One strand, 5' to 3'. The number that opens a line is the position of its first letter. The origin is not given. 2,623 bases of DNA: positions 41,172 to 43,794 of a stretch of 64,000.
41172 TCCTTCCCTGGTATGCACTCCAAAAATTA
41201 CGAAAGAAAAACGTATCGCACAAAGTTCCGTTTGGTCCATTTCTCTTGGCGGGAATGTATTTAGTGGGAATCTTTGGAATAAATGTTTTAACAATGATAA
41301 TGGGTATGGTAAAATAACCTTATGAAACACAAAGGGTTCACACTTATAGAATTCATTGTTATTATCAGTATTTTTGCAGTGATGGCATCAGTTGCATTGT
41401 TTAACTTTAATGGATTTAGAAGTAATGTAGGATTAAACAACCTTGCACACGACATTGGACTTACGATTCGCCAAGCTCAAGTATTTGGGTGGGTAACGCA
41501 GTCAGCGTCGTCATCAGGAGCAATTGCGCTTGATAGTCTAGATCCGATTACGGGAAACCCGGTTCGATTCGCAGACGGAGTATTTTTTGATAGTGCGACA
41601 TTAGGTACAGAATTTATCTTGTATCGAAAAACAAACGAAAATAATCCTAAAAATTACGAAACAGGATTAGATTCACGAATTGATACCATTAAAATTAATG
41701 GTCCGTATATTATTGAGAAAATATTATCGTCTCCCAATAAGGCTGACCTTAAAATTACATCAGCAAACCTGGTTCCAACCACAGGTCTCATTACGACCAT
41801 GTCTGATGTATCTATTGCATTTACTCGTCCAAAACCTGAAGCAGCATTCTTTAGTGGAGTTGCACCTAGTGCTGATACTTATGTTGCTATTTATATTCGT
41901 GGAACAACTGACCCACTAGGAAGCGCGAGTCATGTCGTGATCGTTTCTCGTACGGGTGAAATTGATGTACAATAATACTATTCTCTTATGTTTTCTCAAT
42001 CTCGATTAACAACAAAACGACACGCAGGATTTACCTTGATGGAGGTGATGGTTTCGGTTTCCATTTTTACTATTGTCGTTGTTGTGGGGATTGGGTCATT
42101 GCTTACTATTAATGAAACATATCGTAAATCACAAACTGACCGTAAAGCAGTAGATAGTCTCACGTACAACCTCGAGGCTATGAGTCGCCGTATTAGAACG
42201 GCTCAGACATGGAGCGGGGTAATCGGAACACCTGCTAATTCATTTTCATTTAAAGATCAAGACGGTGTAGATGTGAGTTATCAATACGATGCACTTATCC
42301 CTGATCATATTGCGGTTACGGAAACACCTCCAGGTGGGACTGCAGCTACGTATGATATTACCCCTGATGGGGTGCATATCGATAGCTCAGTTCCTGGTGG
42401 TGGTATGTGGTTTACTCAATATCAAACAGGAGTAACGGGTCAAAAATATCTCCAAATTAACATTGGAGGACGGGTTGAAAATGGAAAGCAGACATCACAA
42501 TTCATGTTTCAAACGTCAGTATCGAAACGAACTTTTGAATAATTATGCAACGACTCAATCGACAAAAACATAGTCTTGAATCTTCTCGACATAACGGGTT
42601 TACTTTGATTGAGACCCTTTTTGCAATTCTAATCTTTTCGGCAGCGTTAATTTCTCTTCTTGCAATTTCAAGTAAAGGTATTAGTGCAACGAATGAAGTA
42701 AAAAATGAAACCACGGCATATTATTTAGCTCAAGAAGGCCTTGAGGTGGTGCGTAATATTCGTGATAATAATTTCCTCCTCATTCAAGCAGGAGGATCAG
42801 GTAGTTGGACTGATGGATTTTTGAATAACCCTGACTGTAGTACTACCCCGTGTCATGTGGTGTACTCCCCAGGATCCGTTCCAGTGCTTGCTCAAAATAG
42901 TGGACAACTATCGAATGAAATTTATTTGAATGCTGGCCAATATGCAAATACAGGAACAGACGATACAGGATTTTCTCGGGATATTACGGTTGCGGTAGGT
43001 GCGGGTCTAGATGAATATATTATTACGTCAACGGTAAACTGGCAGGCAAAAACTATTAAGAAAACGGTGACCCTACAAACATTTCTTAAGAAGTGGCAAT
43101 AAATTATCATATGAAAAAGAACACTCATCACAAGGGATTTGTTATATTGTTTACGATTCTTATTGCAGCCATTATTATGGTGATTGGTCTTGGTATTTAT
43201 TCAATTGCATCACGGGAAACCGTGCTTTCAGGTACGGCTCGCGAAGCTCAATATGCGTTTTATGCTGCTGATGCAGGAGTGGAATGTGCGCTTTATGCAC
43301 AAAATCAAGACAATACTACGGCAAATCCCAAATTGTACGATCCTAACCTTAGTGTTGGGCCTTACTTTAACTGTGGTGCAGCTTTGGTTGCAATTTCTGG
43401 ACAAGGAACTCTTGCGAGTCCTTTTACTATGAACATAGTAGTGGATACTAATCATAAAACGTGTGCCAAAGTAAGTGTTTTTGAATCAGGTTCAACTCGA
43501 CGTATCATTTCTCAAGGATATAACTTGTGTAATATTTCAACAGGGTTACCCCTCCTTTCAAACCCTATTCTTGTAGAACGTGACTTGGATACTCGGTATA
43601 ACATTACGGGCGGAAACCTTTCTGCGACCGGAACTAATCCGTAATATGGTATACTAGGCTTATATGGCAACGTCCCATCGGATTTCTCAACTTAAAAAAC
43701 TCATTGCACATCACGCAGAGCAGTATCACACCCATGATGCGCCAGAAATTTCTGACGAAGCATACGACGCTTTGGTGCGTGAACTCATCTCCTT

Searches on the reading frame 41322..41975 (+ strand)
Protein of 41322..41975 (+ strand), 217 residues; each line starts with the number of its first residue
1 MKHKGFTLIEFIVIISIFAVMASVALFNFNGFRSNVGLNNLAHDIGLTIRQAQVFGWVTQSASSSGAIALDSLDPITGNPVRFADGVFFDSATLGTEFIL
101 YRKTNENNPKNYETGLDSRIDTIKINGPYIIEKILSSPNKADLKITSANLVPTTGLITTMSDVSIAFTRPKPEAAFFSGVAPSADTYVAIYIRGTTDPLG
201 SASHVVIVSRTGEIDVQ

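Call 8: search_protein_families(library=pfam, proteins=[window:41322-41975:+], max_evalue=0.01)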
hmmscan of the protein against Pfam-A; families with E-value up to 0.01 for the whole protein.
window:41322-41975:+ (217 aa): 1 family
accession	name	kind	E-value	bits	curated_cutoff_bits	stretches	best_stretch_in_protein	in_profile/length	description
PF07963.17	N_methyl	-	2.3e-06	27.3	21.2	1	2-26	3-27/27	Prokaryotic N-terminal methylation motif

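Call 9: search_protein_families(library=ncbifam, proteins=[window:41322-41975:+], max_evalue=0.01)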
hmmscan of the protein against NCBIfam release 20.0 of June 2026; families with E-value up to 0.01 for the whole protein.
window:41322-41975:+ (217 aa): 6 families
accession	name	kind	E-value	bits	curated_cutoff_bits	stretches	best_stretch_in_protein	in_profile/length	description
TIGR01708.2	typeII_sec_gspH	equivalog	2.3e-06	27.7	80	1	3-53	1-51/169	type II secretion system minor pseudopilin GspH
TIGR02532.1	IV_pilin_GFxxxE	domain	0.00023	20.9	16.3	1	4-26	2-24/24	prepilin-type N-terminal cleavage/methylation domain-containing protein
NF007862.0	PRK10574.1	equivalog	0.00026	21.2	138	1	1-36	2-37/145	prepilin peptidase-dependent pilin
NF007800.0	PRK10506.1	equivalog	0.00027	20.8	158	1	2-45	7-50/163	prepilin peptidase-dependent protein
NF041775.1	typeIV_PilA_Myxo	equivalog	0.00087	19.3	400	1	3-34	10-41/214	type IV pilin protein PilA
NF041013.1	T4P_ComGE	equivalog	0.0038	17.3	49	1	2-30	2-30/83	competence type IV pilus minor pilin ComGE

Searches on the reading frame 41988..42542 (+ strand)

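Call 8: search_protein_families(library=pfam, proteins=[window:41988-42542:+], max_evalue=0.01)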
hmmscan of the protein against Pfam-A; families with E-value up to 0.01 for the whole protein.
window:41988-42542:+ (184 aa): 1 family
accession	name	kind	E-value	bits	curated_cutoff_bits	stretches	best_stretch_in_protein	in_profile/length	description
PF07963.17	N_methyl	-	7.5e-07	28.9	21.2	1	10-33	2-25/27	Prokaryotic N-terminal methylation motif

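Call 9: search_protein_families(library=ncbifam, proteins=[window:41988-42542:+], max_evalue=0.01)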
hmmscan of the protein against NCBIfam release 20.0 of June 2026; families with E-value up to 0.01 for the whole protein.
window:41988-42542:+ (184 aa): 12 families
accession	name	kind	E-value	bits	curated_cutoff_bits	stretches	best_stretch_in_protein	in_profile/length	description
TIGR02599.1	TIGR02599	subfamily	1.3e-05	24.7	256.5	1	14-73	1-60/361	Verru_Chthon cassette protein C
TIGR02532.1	IV_pilin_GFxxxE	domain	6.8e-05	22.5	16.3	1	13-34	2-23/24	prepilin-type N-terminal cleavage/methylation domain-containing protein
NF041013.1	T4P_ComGE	equivalog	0.00011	22.2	49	1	13-62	4-53/83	competence type IV pilus minor pilin ComGE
NF007800.0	PRK10506.1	equivalog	0.00021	21.2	158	1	9-68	5-64/163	prepilin peptidase-dependent protein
TIGR02523.1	type_IV_pilV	equivalog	0.00034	21.1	52.2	1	13-65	2-53/139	type IV pilus modification protein PilV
TIGR01707.1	gspI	equivalog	0.0014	19.1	44.35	1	14-36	1-23/101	type II secretion system minor pseudopilin GspI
NF007862.0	PRK10574.1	equivalog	0.0017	18.5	138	1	11-37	3-29/145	prepilin peptidase-dependent pilin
NF041775.1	typeIV_PilA_Myxo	equivalog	0.0057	16.6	400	1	10-49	8-47/214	type IV pilin protein PilA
TIGR02598.1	TIGR02598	subfamily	0.0069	16.6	51.4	0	14-101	1-87/151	Verru_Chthon cassette protein B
NF007848.0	PRK10557.1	equivalog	0.0085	15.4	120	0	7-72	5-70/192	prepilin peptidase-dependent protein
NF041002.1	pilin_ComGF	equivalog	0.0087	16.3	80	0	13-49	2-38/139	competence type IV pilus minor pilin ComGF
TIGR01711.1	gspJ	equivalog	0.0092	15.8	64.85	0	13-73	1-61/192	type II secretion system minor pseudopilin GspJ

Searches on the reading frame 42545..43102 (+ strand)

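Call 9: search_protein_families(library=ncbifam, proteins=[window:42545-43102:+], max_evalue=0.01)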
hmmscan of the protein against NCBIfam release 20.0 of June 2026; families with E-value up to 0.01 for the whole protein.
window:42545-43102:+ (185 aa): 6 families
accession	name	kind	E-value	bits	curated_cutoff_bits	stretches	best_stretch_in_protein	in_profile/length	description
TIGR02523.1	type_IV_pilV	equivalog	2.6e-07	31.2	52.2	1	17-71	2-56/139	type IV pilus modification protein PilV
NF041013.1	T4P_ComGE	equivalog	3e-07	30.4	49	1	17-67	4-54/83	competence type IV pilus minor pilin ComGE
TIGR01707.1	gspI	equivalog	4e-07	30.5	44.35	1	18-66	1-49/101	type II secretion system minor pseudopilin GspI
NF040982.1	ComGD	equivalog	0.00019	21.9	70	1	17-52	2-36/139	competence type IV pilus minor pilin ComGD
NF041002.1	pilin_ComGF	equivalog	0.00027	21.2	80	1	17-56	2-41/139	competence type IV pilus minor pilin ComGF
TIGR02532.1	IV_pilin_GFxxxE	domain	0.0079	16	16.3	0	17-35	2-20/24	prepilin-type N-terminal cleavage/methylation domain-containing protein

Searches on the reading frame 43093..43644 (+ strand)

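Call 9: search_protein_families(library=ncbifam, proteins=[window:43093-43644:+], max_evalue=0.01)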
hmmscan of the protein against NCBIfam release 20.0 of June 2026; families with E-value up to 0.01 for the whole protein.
window:43093-43644:+ (183 aa): 0 families

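Call 63: search_protein_families(library=pfam, proteins=[window:43093-43644:+], max_evalue=0.001)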
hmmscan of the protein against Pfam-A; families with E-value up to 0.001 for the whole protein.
window:43093-43644:+ (183 aa): 1 family
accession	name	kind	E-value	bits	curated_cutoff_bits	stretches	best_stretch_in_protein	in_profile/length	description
PF14341.11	PilX_N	-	0.00012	22.5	25.5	1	15-64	2-51/51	PilX N-terminal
